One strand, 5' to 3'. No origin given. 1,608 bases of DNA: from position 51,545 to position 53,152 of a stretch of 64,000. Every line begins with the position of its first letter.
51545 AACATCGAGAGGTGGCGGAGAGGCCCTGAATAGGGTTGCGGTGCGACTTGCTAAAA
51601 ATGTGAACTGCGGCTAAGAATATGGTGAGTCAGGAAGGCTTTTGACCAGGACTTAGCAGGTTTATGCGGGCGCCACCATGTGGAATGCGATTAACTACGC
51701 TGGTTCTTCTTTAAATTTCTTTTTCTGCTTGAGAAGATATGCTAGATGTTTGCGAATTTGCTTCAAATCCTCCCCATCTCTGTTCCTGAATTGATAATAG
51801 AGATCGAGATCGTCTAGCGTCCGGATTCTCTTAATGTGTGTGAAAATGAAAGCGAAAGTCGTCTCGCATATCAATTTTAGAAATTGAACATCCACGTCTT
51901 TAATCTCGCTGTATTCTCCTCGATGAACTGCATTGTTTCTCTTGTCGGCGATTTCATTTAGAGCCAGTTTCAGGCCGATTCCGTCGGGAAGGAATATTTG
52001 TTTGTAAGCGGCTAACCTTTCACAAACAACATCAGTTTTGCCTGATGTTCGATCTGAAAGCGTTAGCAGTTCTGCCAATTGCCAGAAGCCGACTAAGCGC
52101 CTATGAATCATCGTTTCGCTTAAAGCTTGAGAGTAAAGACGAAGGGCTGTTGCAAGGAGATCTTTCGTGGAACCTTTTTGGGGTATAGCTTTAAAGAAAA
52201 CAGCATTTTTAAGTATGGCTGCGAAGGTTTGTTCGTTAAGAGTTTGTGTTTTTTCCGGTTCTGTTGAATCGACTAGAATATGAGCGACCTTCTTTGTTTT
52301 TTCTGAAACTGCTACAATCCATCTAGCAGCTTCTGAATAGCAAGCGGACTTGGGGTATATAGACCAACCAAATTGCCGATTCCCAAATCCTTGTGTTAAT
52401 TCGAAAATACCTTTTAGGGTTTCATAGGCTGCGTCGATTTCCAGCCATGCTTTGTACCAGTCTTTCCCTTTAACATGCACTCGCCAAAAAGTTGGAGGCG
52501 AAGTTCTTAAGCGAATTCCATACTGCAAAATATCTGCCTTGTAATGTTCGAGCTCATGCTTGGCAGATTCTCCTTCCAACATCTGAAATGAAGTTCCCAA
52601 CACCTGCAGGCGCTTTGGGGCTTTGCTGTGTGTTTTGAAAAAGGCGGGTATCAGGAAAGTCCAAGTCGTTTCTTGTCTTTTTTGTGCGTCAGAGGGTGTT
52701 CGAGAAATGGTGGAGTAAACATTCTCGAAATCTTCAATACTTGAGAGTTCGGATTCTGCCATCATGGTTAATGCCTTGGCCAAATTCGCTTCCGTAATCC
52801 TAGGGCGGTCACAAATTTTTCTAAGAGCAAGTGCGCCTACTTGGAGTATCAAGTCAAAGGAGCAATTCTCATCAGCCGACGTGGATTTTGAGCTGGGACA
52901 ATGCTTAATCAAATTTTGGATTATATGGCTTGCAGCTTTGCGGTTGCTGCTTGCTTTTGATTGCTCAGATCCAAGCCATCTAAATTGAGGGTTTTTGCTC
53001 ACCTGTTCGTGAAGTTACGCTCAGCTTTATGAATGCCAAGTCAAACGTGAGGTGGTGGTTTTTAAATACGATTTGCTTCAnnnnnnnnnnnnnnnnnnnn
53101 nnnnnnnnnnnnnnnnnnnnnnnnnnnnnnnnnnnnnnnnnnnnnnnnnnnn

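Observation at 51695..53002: Second isolated AT-rich gene (435 aa) ending in a textbook RNxxxH HEPN motif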

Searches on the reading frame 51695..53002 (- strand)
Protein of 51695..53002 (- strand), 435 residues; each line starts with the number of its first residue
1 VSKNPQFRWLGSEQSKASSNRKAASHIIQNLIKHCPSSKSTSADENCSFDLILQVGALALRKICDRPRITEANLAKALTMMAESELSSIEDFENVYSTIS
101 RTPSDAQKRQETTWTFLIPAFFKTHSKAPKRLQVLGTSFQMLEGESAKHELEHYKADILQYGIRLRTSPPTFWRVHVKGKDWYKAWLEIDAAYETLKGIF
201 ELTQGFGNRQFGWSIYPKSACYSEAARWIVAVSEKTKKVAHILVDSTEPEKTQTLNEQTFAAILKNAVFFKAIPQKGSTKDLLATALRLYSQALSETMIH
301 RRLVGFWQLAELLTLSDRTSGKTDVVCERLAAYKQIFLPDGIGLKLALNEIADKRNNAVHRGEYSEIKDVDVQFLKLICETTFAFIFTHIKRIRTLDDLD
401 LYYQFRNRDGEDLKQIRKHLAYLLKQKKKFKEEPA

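Call 4: search_protein_families(library=pfam, proteins=[window:51695-53002:-], max_evalue=1)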
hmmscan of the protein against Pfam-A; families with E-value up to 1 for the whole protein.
window:51695-53002:- (435 aa): 3 families
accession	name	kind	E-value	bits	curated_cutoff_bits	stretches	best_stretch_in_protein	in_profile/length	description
PF18735.6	HEPN_RiboL-PSP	-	0.026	14.9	28.4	1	334-374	126-173/191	RiboL-PSP-HEPN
PF15177.11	IL28A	-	0.084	13.2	27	1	40-91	31-82/157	Interleukin-28A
PF16763.10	Spidroin_N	-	0.18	12.2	27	1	19-89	3-72/125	Major ampullate spidroin 1, spider silk protein 1, N-term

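Call 5: search_protein_families(library=padloc, proteins=[window:51695-53002:-], max_evalue=1)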
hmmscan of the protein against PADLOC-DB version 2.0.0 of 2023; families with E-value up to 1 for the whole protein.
window:51695-53002:- (435 aa): 0 families

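Call 6: search_protein_families(library=ncbifam, proteins=[window:51695-53002:-], max_evalue=1)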
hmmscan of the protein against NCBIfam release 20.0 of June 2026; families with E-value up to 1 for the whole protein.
window:51695-53002:- (435 aa): 0 families

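Call 7: find_homologous_proteins(query=window:51695-53002:-)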
Query window:51695-53002:- (435 aa): 2 proteins with E <= 0.001 among 5001 candidates.
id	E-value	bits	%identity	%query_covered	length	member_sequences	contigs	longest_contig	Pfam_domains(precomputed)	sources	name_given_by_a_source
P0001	7.5e-236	801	100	82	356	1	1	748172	-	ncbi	-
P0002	4.9e-123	429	56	80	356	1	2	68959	-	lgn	-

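Call 10: find_encoding_contigs(protein=P0002, flank=10000)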
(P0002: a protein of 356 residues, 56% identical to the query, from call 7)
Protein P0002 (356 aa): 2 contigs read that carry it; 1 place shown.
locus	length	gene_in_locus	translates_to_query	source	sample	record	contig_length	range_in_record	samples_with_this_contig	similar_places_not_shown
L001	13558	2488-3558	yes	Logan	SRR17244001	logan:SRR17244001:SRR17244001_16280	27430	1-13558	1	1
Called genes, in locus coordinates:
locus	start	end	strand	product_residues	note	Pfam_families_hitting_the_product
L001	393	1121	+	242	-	-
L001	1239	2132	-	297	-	PF00135:COesterase, PF20434:BD-FAE, PF07859:Abhydrolase_3, PF00326:Peptidase_S9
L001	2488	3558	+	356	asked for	-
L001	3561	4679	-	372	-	PF13453:Zn_ribbon_TFIIB (weak), PF01694:Rhomboid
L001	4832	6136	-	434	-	PF06439:3keto-disac_hyd, PF20407:DUF1583_N (faint), PF06439:3keto-disac_hyd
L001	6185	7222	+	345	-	PF03747:ADP_ribosyl_GH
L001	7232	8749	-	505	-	PF07690:MFS_1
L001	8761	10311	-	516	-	PF13506:Glyco_transf_21, PF13641:Glyco_tranf_2_3, PF00535:Glycos_transf_2, PF13632:Glyco_trans_2_3, PF03552:Cellulose_synt (weak)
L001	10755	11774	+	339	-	PF00494:SQS_PSY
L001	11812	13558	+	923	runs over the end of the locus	-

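Call 11: find_encoding_contigs(protein=P0001, flank=10000)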
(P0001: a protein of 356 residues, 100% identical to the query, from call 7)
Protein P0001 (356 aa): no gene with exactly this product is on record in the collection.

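Call 17: find_related_loci(query=A1, collection=genome_contigs, flank=10000)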
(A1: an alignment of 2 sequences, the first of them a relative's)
Query A1 (356 aa) in genome_contigs; peptide patterns used: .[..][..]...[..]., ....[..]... (x = any residue, [..] = any of these).
155 stretches matched a pattern, but none encodes a relative of the query by tblastn (E <= 1e-3).

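Call 21: predict_structure(alignment_id=A1)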
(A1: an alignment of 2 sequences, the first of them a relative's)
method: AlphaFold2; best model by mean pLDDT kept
length: 356 residues; sequences in the alignment: 2
mean_pLDDT: 40.3   pTM: 0.36
mean pLDDT of the five models: 40.3, 35.2, 33.7, 33.3, 30.2
residues with pLDDT >= 90: 0; 70-90: 25; 50-70: 50; < 50: 281
segments of 3 or more residues with pLDDT < 50: 1-30, 43-56, 82-88, 115-149, 162-356
pLDDT, mean of each block of 10 residues (from residue 1): 27 29 34 71 41 50 72 70 48 70 61 47 27 25 34 63 38 29 32 34 41 35 35 33 31 29 36 34 31 34 35 33 33 35 37 33
secondary structure, 60 per line:
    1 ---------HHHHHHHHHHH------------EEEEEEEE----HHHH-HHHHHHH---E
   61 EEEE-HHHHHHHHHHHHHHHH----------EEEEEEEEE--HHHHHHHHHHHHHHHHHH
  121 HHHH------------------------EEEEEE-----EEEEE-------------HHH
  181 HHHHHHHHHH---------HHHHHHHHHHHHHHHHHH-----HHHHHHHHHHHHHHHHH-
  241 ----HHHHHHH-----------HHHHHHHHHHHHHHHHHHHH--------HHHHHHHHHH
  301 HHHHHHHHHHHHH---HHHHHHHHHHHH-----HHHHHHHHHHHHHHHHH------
elements in order: H10-20 E33-40 H45-48 H50-56 E60-64 H66-81 E92-100 H103-124 E149-154 E160-164 H178-190 H200-217 H223-239 H245-251 H263-282 H291-313 H317-328 H334-350

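Call 24: search_protein_representatives(alignment_id=A1)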
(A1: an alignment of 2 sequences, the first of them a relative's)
Query: 2 sequences, 362 profile positions. Proteins with E-value up to 0.001 (for the whole library): 414; up to 1e-10: 222; up to 1e-30: 63. The best 150 are listed.
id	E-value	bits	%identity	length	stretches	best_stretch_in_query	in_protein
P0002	1.3e-219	745.1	-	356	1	2-362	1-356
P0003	4.7e-70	253.0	-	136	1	221-356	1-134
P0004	3.3e-51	191.0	-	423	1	7-352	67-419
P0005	5.8e-50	186.9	-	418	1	2-350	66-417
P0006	9.0e-47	176.4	-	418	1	3-345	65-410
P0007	1.2e-46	176.0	-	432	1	2-350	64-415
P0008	2.3e-46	175.0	-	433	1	5-344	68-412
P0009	1.3e-45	172.5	-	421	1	2-340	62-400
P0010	3.8e-45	171.0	-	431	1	2-341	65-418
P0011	3.9e-44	167.7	-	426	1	9-336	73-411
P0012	1.1e-43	166.3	-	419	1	4-350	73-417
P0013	2.2e-42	161.9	-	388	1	2-354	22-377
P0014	5.3e-42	160.7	-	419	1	9-351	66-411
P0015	2.4e-41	158.5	-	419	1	8-351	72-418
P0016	1.1e-40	156.3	-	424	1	7-336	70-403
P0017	1.4e-40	156.0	-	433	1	2-358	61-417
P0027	1.7e-37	145.9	-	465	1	8-350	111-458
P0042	5.5e-35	137.6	-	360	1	6-351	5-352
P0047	1.5e-34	136.1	-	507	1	2-351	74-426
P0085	5.6e-27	111.2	-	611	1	2-351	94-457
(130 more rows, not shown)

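Call 27: search_protein_families(library=pfam, alignment_id=A3, max_evalue=0.1)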
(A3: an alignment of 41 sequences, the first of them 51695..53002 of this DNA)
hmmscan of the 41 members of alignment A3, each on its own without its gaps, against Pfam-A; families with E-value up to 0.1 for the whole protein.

A. member 1, window:51695-53002:- (435 aa): 2 families
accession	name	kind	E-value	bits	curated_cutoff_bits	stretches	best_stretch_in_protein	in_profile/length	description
PF18735.6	HEPN_RiboL-PSP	-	0.026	14.9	28.4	1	334-374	126-173/191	RiboL-PSP-HEPN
PF15177.11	IL28A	-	0.084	13.2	27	0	40-91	31-82/157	Interleukin-28A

B. families by the number of members that match (of 41 scanned): 11 families
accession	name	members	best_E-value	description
PF18735.6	HEPN_RiboL-PSP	11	0.0065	RiboL-PSP-HEPN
PF17419.7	MauJ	4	0.011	Methylamine utilization protein MauJ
PF04437.19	RINT1_TIP1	1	0.0022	RINT-1/TIP-1 family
PF09312.16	SurA_N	1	0.019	SurA N-terminal domain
PF13469.12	Sulfotransfer_3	1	0.036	Sulfotransferase family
PF07939.16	DUF1685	1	0.041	Protein of unknown function (DUF1685)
PF02527.21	GidB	1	0.043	rRNA small subunit methyltransferase G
PF03564.21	DUF1759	1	0.047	Protein of unknown function (DUF1759)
PF10636.14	hemP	1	0.079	Hemin uptake protein hemP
PF15177.11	IL28A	1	0.084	Interleukin-28A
PF02374.21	ArsA_ATPase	1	0.098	Anion-transporting ATPase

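Call 28: search_protein_families(library=padloc, alignment_id=A3, max_evalue=0.1)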
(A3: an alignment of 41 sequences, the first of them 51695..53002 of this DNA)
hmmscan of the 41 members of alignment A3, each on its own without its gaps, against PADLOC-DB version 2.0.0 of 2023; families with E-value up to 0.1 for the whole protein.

A. member 1, window:51695-53002:- (435 aa): 0 families

B. families by the number of members that match (of 41 scanned): 6 families
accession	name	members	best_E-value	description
PDLC03836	DzbB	2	0.011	-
PDLC04617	PDC-M38B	1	0.0024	-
PDLC01840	CARF2--CARF_HEPN_CARF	1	0.016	-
PDLC04781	PDC-M71B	1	0.02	-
PDLC04366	PDC-M04B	1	0.026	-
PDLC02422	PprDinG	1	0.035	-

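Call 29: search_solved_structures(query=A3, max_evalue=10, show_alignments=3)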
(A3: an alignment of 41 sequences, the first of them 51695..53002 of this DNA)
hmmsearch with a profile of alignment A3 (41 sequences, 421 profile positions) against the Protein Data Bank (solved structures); distinct sequences matched with E-value up to 10: 4.
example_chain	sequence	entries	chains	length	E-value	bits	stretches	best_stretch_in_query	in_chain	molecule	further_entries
9hxm_A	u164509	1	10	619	0.0073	18.6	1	214-304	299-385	Putative bacterial antiviral defense protein Ec4ApeA from Escherichia coli strain 10434wH1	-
4gh9_A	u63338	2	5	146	0.72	12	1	157-200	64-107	Polymerase cofactor VP35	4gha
6otc_A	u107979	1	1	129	0.87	11.7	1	157-200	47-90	Polymerase cofactor VP35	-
4ghl_A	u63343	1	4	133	0.92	11.7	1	157-200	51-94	Polymerase cofactor VP35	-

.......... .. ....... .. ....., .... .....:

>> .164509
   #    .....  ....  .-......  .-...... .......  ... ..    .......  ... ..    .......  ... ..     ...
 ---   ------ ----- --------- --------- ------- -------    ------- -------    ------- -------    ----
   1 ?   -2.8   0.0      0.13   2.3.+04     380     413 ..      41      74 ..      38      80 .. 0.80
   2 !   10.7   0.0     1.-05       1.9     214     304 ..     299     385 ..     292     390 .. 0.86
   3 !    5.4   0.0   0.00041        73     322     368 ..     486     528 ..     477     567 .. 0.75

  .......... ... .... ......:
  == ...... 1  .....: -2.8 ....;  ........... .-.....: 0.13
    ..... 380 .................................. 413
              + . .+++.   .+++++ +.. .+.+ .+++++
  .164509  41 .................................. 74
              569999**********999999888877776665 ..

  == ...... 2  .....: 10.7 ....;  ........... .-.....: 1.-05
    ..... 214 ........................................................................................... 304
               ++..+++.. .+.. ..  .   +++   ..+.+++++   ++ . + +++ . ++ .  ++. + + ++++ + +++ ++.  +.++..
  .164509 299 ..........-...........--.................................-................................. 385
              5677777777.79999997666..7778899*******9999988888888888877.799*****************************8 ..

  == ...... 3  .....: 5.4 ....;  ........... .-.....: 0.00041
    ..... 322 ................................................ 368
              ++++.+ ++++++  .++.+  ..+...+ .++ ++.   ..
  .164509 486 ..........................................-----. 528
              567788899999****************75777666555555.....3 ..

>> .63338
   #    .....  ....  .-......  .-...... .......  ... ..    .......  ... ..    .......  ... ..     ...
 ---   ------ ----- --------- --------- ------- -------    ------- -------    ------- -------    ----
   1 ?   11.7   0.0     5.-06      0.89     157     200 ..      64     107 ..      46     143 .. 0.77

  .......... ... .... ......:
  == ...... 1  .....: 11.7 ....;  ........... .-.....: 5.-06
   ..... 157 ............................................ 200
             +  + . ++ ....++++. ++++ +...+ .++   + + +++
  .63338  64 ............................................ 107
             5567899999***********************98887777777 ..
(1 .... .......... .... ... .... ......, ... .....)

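Call 30: find_homologous_proteins(query=A3, max_evalue=0.00001)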
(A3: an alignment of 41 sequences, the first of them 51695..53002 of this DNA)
Query A3 (41 sequences) (435 aa, profile of the alignment): 5 proteins with E <= 0.00001 among 6522 candidates.
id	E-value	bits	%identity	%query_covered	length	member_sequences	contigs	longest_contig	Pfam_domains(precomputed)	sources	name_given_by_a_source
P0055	1.3e-131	458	25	87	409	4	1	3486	-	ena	-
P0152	1.2e-130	454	25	82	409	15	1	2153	-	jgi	jgi:hypothetical protein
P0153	1.6e-123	431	25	82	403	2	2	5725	-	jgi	jgi:hypothetical protein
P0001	6.4e-109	383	100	82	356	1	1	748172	-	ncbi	-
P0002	1.4e-103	365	56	80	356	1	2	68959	-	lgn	-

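Call 39: find_encoding_contigs(protein=P0004, flank=6000, max_places=3)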
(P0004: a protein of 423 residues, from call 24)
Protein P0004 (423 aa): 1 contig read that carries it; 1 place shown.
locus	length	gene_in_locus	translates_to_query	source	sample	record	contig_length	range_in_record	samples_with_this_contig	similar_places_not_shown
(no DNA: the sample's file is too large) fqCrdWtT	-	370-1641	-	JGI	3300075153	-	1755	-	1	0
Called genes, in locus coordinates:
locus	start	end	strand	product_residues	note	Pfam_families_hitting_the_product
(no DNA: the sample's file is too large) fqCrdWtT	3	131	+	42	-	?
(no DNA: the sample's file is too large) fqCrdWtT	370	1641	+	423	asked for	-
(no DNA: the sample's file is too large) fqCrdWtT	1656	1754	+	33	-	?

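Call 40: find_encoding_contigs(protein=P0005, flank=6000, max_places=3)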
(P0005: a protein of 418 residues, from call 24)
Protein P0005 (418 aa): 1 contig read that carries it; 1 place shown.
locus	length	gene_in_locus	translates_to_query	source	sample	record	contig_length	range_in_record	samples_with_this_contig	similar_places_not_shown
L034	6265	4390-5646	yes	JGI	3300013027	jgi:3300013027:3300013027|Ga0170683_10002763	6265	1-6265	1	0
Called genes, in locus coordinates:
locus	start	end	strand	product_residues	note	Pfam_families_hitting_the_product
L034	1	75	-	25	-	?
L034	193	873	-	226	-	PF01895:PhoU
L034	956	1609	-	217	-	PF01895:PhoU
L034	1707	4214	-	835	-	PF17191:RecG_wedge, PF01336:tRNA_anti-codon, PF00270:DEAD, PF04851:ResIII, PF13191:AAA_16 (faint), PF00270:DEAD, PF00271:Helicase_C, PF19833:RecG_dom3_C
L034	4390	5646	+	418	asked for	-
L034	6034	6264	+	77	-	?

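Call 41: find_encoding_contigs(protein=P0007, flank=6000, max_places=3)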
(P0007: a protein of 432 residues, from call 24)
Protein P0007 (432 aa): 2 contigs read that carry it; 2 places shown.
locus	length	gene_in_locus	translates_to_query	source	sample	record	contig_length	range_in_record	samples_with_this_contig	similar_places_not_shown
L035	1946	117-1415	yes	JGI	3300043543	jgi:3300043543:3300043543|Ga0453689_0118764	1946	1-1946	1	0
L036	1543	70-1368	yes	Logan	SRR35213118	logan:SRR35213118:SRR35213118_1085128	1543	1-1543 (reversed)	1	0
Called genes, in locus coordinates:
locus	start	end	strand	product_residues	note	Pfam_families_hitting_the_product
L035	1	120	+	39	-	?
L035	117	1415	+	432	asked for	-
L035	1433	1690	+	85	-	-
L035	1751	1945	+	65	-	?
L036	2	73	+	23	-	?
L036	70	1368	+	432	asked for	-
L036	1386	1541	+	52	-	?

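Call 45: predict_structure(alignment_id=A4)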
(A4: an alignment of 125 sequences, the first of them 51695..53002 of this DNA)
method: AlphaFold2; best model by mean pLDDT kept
length: 435 residues; sequences in the alignment: 125
mean_pLDDT: 91.7   pTM: 0.88
mean pLDDT of the five models: 91.7, 90.5, 90.3, 89.7, 89.2
residues with pLDDT >= 90: 333; 70-90: 78; 50-70: 23; < 50: 1
segments of 3 or more residues with pLDDT < 50: none
pLDDT, mean of each block of 10 residues (from residue 1): 74 83 96 82 67 92 84 92 95 93 62 96 90 98 90 91 85 96 96 98 95 84 93 95 87 94 97 98 98 96 98 98 97 86 94 98 97 97 97 98 95 97 96 84
secondary structure, 60 per line:
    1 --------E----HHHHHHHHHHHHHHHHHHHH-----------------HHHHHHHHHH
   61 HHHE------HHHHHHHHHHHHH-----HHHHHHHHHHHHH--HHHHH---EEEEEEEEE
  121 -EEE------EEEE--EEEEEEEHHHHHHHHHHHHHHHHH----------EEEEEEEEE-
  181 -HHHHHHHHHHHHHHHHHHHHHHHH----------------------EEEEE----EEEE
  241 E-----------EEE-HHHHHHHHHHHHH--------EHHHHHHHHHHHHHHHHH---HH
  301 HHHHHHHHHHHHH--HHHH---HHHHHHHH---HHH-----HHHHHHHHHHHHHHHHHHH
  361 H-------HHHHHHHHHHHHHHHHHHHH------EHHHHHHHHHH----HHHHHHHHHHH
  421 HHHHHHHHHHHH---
elements in order: H14-33 H51-63 H71-83 H89-101 H104-108 E112-120 E122-124 E131-134 E137-143 H144-160 E171-179 H182-205 E228-232 E237-241 E253-255 H257-269 H279-295 H299-313 H316-319 H323-330 H342-361 H369-388 H396-405 H410-432

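Call 48: fold_search(model_id=the predicted structure, library=pdb)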
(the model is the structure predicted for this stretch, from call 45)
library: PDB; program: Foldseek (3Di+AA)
matches with E <= 10: 252; with E <= 0.001: 0
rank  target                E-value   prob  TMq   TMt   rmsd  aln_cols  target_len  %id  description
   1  5ue8_A                8.0e-02  0.08  0.11  0.07  23.2       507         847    8  The crystal structure of Munc13-1 C1C2BMUN domain (released 2017-02-15)
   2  2qa1                  8.4e-02  0.18  0.12  0.11  22.7       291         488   12  Crystal structure of PgaE, an aromatic hydroxylase involved in angucycline biosynthesis (released 2007-08-14)
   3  7on9_C                1.2e-01  0.14  0.11  0.12  22.6       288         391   11  Crystal structure of para-hydroxybenzoate-3-hydroxylase PraI (released 2022-01-26)
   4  5che_D                1.6e-01  0.10  0.08  0.13  21.3       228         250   10  Crystal structure of Arabidopsis glutamyl-tRNA reductase in complex with its regulatory proteins (released 2016-02-03)
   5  1pbf                  1.7e-01  0.14  0.13  0.14  22.5       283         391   11  CRYSTAL STRUCTURES OF WILD-TYPE P-HYDROXYBENZOATE HYDROXYLASE COMPLEXED WITH 4-AMINOBENZOATE, 2,4-DIHYDROXYBENZOATE AND  (released 1994-09-30)
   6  4k5r_A                1.7e-01  0.13  0.12  0.11  23.1       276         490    6  The 2.0 angstrom crystal structure of MTMOIV, a baeyer-villiger monooxygenase from the mithramycin biosynthetic pathwa (released 2013-10-09)
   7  7on9_D                2.6e-01  0.08  0.10  0.11  23.0       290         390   11  Crystal structure of para-hydroxybenzoate-3-hydroxylase PraI (released 2022-01-26)
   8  8jqo_A                2.8e-01  0.08  0.10  0.11  21.0       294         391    9  Protocatecuate hydroxylase from Xylophilus ampelinus complexed with imidazole (released 2023-12-06)
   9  7vwp_B                3.8e-01  0.12  0.12  0.11  20.9       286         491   10  Structure of the flavin-dependent monooxygenase FlsO1 from the biosynthesis of fluostatinsin (released 2022-09-21)
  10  2phh                  4.0e-01  0.08  0.11  0.12  22.8       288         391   10  THE COENZYME ANALOGUE ADENOSINE 5-DIPHOSPHORIBOSE DISPLACES FAD IN THE ACTIVE SITE OF P-HYDROXYBENZOATE HYDROXYLASE. AN  (released 1990-10-15)
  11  6c6p_A                4.0e-01  0.07  0.10  0.10  20.1       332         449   10  Human squalene epoxidase (SQLE, squalene monooxygenase) structure with FAD and NB-598 (released 2019-01-16)
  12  1bgn                  4.4e-01  0.08  0.11  0.12  22.9       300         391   10  P-HYDROXYBENZOATE HYDROXYLASE (PHBH) MUTANT WITH CYS 116 REPLACED BY SER (C116S) AND ARG 269 REPLACED BY THR (R269T), IN (released 1998-08-12)
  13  4k5r_B                4.4e-01  0.08  0.11  0.10  23.1       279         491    8  The 2.0 angstrom crystal structure of MTMOIV, a baeyer-villiger monooxygenase from the mithramycin biosynthetic pathwa (released 2013-10-09)
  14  6b9p_B                4.6e-01  0.09  0.09  0.05  19.0       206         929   12  Structure of GH 38 Jack Bean alpha-mannosidase in complex with a 36-valent iminosugar cluster inhibitor (released 2018-09-26)
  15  1k0i                  5.1e-01  0.10  0.13  0.14  22.6       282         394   10  Pseudomonas aeruginosa phbh R220Q in complex with 100mM PHB (released 2002-02-27)
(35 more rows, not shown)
